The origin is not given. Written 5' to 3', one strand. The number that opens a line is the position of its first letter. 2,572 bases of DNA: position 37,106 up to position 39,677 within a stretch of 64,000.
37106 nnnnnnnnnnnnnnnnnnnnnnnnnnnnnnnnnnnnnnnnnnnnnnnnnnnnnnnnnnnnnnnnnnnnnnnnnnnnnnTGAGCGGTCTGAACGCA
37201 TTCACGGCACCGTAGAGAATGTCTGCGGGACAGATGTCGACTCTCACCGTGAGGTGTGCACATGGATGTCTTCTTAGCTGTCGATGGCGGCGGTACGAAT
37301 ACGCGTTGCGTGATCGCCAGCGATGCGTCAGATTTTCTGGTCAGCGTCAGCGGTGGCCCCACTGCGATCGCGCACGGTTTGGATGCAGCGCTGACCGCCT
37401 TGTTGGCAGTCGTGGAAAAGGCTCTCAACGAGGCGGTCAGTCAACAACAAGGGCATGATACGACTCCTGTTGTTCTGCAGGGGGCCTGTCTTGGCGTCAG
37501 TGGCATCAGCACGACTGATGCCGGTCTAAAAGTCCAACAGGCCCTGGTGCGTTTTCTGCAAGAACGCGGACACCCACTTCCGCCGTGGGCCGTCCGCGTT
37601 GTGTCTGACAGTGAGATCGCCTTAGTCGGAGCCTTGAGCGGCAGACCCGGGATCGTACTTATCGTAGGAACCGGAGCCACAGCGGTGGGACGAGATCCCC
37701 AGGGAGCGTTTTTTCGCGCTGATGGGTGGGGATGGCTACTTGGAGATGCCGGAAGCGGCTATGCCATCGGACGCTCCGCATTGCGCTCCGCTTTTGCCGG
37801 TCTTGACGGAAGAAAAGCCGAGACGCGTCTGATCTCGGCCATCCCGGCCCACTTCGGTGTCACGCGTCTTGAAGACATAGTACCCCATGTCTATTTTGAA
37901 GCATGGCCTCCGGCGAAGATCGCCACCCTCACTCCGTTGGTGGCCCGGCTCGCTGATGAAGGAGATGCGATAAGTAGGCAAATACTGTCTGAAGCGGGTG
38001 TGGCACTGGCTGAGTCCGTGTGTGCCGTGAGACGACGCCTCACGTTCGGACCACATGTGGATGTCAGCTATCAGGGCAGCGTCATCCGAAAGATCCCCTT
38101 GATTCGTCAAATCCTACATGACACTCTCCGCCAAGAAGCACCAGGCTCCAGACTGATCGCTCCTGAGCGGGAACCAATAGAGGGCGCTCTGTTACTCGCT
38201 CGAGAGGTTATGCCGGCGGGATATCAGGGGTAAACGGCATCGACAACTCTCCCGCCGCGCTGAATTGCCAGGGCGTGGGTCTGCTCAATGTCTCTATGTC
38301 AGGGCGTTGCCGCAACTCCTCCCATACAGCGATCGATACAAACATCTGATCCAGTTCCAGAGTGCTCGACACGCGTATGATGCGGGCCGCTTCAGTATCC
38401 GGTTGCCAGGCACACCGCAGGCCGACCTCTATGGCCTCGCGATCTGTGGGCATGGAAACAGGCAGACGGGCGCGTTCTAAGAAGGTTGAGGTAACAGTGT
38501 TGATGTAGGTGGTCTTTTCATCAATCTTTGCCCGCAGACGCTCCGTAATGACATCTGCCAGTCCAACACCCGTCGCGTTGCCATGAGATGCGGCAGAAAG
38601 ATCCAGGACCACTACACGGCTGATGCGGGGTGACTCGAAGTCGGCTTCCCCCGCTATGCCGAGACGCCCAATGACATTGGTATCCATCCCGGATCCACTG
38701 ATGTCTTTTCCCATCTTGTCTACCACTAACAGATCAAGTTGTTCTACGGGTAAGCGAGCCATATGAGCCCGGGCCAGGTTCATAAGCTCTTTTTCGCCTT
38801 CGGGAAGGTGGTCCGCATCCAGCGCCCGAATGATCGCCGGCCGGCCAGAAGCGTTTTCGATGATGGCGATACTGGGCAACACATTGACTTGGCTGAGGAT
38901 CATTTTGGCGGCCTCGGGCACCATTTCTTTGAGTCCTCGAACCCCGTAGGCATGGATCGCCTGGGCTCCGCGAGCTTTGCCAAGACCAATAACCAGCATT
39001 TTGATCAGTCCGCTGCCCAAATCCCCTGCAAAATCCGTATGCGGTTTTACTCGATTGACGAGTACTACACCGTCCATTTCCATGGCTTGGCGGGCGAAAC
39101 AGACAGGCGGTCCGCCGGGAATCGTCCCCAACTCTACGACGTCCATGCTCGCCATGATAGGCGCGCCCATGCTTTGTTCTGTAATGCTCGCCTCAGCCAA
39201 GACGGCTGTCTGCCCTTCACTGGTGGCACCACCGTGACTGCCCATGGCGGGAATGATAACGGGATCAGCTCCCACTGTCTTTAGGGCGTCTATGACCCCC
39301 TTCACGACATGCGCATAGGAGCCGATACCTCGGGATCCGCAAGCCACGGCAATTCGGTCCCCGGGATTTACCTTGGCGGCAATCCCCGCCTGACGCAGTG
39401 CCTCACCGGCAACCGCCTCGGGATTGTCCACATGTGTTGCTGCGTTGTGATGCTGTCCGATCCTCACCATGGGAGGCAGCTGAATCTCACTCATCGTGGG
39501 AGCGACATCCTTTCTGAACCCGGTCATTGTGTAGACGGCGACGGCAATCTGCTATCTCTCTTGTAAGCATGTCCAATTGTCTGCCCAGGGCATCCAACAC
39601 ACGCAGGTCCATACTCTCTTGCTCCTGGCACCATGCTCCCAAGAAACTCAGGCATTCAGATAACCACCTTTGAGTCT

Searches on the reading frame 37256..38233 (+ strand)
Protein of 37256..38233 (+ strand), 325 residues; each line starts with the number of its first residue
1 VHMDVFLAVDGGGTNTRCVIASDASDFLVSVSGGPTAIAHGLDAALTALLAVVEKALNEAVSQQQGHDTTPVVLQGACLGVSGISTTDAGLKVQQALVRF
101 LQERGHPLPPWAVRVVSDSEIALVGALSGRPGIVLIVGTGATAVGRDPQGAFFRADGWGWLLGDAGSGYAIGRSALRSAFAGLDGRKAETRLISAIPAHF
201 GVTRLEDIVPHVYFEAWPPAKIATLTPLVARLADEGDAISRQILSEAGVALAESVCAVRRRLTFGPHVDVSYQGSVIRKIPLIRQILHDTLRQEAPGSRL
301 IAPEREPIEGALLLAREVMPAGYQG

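Call 29: search_protein_families(library=pfam, proteins=[window:37256-38233:+], max_evalue=0.0001)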
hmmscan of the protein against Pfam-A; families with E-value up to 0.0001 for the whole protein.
window:37256-38233:+ (325 aa): 1 family
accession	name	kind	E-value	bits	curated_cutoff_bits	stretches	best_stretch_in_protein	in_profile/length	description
PF01869.26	BcrAD_BadFG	-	1.9e-31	110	31.5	1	9-315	3-271/271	BadF/BadG/BcrA/BcrD ATPase family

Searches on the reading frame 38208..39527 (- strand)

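Call 29: search_protein_families(library=pfam, proteins=[window:38208-39527:-], max_evalue=0.0001)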
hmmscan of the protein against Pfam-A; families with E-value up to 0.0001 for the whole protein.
window:38208-39527:- (439 aa): 2 families
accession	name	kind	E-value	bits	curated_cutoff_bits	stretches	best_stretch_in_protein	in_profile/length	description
PF09861.14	Lar_N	-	2.3e-09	37.2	23.3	1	30-194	24-194/204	Lactate racemase N-terminal domain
PF04015.17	DUF362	-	2.4e-05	24.9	24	1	73-224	21-169/200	Domain of unknown function (DUF362)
